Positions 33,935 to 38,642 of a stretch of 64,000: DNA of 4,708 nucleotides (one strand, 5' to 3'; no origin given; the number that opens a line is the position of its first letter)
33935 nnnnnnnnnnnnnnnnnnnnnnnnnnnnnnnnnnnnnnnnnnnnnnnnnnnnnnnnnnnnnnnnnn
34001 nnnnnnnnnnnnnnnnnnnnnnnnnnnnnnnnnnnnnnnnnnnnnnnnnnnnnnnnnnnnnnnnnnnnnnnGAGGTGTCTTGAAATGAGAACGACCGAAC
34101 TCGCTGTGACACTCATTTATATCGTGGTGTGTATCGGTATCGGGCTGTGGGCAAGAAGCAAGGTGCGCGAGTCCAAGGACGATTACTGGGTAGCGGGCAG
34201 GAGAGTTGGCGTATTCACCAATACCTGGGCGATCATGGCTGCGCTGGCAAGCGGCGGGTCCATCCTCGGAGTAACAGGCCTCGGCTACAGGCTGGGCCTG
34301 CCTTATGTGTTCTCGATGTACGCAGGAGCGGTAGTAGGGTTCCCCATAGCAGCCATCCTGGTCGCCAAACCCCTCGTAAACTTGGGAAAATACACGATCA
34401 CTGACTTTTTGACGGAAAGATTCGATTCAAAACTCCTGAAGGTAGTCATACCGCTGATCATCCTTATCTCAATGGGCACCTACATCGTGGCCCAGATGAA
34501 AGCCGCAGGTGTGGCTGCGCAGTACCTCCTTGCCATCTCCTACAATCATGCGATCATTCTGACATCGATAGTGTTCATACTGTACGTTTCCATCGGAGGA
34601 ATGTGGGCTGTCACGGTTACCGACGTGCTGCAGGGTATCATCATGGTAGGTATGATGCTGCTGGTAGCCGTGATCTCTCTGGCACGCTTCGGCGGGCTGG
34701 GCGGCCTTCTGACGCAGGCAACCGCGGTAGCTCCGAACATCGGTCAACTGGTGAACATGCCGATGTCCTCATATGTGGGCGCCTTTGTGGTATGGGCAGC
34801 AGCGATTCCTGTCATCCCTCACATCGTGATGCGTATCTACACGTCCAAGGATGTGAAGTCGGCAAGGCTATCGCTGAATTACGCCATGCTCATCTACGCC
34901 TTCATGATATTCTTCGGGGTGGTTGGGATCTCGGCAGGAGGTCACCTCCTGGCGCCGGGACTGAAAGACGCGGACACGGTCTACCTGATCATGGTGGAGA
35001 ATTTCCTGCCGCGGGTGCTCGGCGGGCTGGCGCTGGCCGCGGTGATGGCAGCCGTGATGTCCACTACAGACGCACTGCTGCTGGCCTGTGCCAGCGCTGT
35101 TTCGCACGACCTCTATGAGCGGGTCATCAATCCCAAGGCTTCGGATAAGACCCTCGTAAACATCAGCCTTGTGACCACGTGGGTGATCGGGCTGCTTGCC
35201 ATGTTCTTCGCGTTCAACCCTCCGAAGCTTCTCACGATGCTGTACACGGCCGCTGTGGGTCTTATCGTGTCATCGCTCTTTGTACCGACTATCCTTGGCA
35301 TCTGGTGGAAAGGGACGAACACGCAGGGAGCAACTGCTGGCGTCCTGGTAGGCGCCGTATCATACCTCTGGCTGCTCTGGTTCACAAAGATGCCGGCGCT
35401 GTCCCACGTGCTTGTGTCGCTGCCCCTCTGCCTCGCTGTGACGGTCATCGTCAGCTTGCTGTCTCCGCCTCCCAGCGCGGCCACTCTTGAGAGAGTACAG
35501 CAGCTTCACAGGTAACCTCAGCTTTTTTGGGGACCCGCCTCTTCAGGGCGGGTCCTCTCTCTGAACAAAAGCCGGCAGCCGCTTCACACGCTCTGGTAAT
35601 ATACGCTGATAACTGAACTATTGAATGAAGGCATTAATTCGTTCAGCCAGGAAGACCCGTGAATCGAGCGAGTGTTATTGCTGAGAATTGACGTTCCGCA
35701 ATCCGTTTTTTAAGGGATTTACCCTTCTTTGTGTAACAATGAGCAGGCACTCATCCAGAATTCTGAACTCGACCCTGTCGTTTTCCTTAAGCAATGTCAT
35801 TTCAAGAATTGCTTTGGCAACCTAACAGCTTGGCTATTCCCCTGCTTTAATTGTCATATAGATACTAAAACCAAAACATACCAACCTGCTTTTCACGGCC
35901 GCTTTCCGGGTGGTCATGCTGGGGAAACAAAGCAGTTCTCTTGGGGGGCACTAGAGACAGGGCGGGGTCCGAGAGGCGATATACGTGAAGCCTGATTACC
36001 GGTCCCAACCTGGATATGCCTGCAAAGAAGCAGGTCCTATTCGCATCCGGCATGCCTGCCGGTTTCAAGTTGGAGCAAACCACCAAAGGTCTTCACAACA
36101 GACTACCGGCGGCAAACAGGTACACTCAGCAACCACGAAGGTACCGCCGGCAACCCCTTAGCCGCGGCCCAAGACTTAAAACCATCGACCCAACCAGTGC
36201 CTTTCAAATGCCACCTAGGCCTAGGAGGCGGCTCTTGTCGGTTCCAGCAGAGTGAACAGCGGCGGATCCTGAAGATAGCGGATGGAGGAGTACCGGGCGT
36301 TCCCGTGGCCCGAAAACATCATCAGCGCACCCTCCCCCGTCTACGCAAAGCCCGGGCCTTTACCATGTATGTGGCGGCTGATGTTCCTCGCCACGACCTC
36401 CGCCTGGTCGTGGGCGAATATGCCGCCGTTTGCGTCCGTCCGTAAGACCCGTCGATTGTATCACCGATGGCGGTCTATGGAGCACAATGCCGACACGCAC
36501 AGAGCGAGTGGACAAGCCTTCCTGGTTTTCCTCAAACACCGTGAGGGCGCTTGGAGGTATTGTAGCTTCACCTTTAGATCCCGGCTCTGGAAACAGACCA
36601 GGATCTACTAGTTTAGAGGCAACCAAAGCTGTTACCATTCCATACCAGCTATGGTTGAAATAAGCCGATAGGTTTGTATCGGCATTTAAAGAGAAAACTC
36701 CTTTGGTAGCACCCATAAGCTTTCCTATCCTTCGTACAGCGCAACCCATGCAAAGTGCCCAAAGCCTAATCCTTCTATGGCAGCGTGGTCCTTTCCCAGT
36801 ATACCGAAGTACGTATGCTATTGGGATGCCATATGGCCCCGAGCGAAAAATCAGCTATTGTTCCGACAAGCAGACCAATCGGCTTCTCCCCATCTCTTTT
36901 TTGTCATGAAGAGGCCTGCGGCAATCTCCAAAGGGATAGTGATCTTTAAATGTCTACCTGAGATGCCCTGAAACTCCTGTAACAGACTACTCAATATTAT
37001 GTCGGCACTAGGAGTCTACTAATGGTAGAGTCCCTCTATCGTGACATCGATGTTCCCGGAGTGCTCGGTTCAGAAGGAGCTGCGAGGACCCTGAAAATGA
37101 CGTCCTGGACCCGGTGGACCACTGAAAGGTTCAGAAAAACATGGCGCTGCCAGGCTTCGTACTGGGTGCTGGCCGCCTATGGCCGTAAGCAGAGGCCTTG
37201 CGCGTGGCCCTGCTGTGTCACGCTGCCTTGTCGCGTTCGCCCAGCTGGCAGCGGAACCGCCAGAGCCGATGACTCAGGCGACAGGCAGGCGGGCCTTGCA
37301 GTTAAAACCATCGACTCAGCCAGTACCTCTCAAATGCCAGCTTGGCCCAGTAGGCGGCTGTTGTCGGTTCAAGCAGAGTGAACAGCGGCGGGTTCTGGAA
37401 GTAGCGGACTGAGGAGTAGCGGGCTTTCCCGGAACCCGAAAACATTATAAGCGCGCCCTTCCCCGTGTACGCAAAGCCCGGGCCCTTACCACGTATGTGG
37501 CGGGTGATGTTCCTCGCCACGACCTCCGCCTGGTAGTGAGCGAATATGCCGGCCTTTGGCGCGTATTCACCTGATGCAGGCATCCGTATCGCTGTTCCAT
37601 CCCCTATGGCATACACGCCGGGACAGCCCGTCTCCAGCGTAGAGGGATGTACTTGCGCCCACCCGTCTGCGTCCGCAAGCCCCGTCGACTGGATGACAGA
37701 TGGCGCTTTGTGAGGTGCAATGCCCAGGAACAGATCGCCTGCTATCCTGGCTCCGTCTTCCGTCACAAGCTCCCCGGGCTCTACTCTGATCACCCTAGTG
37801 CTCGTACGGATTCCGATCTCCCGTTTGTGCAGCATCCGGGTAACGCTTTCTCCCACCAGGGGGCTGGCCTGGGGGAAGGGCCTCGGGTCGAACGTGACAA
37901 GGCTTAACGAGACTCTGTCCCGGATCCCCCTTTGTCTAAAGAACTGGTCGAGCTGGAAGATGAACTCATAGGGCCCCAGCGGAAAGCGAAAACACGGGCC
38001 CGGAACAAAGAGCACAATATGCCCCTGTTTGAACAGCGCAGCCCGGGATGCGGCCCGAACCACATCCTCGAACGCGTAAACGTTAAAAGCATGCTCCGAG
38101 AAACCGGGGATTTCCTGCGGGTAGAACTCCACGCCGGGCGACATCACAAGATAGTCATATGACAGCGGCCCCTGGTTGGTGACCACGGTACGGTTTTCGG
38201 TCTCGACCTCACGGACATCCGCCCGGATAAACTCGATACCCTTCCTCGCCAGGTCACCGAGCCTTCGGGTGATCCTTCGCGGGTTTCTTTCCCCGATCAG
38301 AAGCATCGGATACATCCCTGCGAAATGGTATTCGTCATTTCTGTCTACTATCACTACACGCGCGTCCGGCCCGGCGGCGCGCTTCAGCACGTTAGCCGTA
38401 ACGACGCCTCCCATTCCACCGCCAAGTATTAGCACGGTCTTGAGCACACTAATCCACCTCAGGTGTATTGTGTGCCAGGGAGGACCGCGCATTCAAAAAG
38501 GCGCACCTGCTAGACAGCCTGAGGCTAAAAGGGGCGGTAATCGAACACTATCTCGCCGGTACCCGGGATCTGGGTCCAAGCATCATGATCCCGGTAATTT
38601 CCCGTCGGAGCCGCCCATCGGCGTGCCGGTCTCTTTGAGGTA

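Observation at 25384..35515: Candidate undescribed anaerobic catabolic pathway: aminotransferase, tungsten AOR, CoA-transferase, thiolase/HMGCS-like/DUF35 trio and sodium symporter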

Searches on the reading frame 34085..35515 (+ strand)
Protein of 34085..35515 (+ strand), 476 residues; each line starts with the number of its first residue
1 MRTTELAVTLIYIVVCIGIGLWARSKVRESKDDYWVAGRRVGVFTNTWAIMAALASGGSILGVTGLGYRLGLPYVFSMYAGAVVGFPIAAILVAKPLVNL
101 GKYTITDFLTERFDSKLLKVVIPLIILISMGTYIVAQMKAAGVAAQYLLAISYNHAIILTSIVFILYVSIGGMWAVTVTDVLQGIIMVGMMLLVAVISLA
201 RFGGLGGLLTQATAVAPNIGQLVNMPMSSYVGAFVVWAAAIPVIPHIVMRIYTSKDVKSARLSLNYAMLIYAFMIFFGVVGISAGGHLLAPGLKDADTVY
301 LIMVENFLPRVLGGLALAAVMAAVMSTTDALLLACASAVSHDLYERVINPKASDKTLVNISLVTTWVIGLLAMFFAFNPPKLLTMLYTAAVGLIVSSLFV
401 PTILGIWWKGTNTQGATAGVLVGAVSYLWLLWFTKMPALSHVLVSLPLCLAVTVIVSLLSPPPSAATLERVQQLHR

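Call 6: search_protein_families(library=pfam, proteins=[window:34085-35515:+])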
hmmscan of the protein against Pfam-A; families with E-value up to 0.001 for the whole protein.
window:34085-35515:+ (476 aa): 1 family
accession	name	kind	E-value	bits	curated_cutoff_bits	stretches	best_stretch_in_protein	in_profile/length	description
PF00474.23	SSF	-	4.1e-65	220.7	22.8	1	34-423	1-406/406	Sodium:solute symporter family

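Call 21: search_protein_families(library=ncbifam, proteins=[window:34085-35515:+], max_evalue=0.01)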
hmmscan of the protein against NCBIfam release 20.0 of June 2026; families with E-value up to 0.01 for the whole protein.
window:34085-35515:+ (476 aa): 11 families
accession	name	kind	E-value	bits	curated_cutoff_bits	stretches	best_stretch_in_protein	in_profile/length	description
TIGR00813.1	sss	superfamily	1.3e-60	205.6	184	1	34-423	1-411/411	sodium/solute symporter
TIGR03648.1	Na_symport_lg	subfamily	1.2e-59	202.2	320.75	3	9-198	5-191/547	VC_2705 family sodium/solute symporter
TIGR02119.1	panF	equivalog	3.3e-57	194.5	328.05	1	10-458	8-466/471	sodium/pantothenate symporter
TIGR02121.1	Na_Pro_sym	equivalog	1.3e-55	189.1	515.5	1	8-473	6-482/488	sodium/proline symporter PutP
NF006903.2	PRK09395.1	subfamily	3e-46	157.9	750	1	6-434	38-482/552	cation/acetate symporter ActP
NF009135.0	PRK12488.1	subfamily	2.3e-44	151.9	850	1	5-435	34-480/549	cation/acetate symporter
TIGR02711.1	symport_actP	equivalog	1.9e-40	139.1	1099.25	1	8-428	37-473/549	cation/acetate symporter ActP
NF058657.1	MncbAcdTpMctC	equivalog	3.3e-40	138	670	1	3-435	6-457/527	monocarboxylic acid transporter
NF011948.0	PRK15419.1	equivalog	4.6e-33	114.9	955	1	5-472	7-485/502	sodium/proline symporter PutP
NF007790.0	PRK10484.1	equivalog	1.7e-26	93.1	401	1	8-460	8-483/527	solute:sodium symporter family transporter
NF046076.1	monocarbox_MctP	equivalog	5e-12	45.2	625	1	8-441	6-448/481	monocarboxylate uptake permease MctP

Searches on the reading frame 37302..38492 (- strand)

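Call 6: search_protein_families(library=pfam, proteins=[window:37302-38492:-])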
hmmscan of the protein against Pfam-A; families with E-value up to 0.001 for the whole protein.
window:37302-38492:- (396 aa): 4 families
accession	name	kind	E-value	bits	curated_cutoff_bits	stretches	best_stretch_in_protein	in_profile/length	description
PF07992.20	Pyr_redox_2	-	1.1e-17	64.8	26.1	2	19-144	2-133/291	Pyridine nucleotide-disulphide oxidoreductase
PF21706.3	FCSD_central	-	0.00015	22.3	27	0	152-194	10-52/116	Sulfide dehydrogenase [flavocytochrome c] flavoprotein chain, central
PF00070.33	Pyr_redox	-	0.00041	21.2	22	0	20-54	2-33/82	Pyridine nucleotide-disulphide oxidoreductase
PF01266.30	DAO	-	0.00083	19.4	27.9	0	20-55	2-34/353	FAD dependent oxidoreductase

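Call 21: search_protein_families(library=ncbifam, proteins=[window:37302-38492:-], max_evalue=0.01)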
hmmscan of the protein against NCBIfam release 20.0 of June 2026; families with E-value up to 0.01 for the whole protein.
window:37302-38492:- (396 aa): 10 families
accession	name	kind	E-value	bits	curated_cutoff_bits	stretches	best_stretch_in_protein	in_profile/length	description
NF049943.1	SQR_III_seleno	exception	1.9e-57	195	525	1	18-391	1-385/406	type III sulfide quinone reductase, selenoprotein subtype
TIGR03169.1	Nterm_to_SelD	hypoth_equivalog_domain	4.9e-28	98.5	310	1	21-337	3-315/365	pyridine nucleotide-disulfide oxidoreductase family protein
TIGR04369.1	fusion_not_SelD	hypoth_equivalog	9e-12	43.9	700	1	35-149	16-132/701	oxidoreductase/SelD-related fusion protein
TIGR03385.1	CoA_CoA_reduc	equivalog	2.6e-07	29.8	578.8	1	20-145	2-138/439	CoA-disulfide reductase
NF010037.0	PRK13512.1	equivalog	3.7e-05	22.8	394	0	215-331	193-311/438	CoA-disulfide reductase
TIGR01350.1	lipoamide_DH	equivalog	0.00038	19.3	408.8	0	196-306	196-315/461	dihydrolipoyl dehydrogenase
TIGR02374.1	nitri_red_nirB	equivalog_domain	0.00057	18.4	578.35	0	22-158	3-144/794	nitrite reductase large subunit NirB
NF006395.0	PRK08644.1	equivalog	0.0027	17.4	159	0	265-331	148-211/215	sulfur carrier protein ThiS adenylyltransferase ThiF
NF004945.0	PRK06292.2-3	equivalog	0.0075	15.2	494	0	213-310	214-315/457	dihydrolipoyl dehydrogenase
NF041087.1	bile_acid_BaiCD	equivalog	0.009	14.1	825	0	16-146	379-497/642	bile acid Fe-S flavoenzyme BaiCD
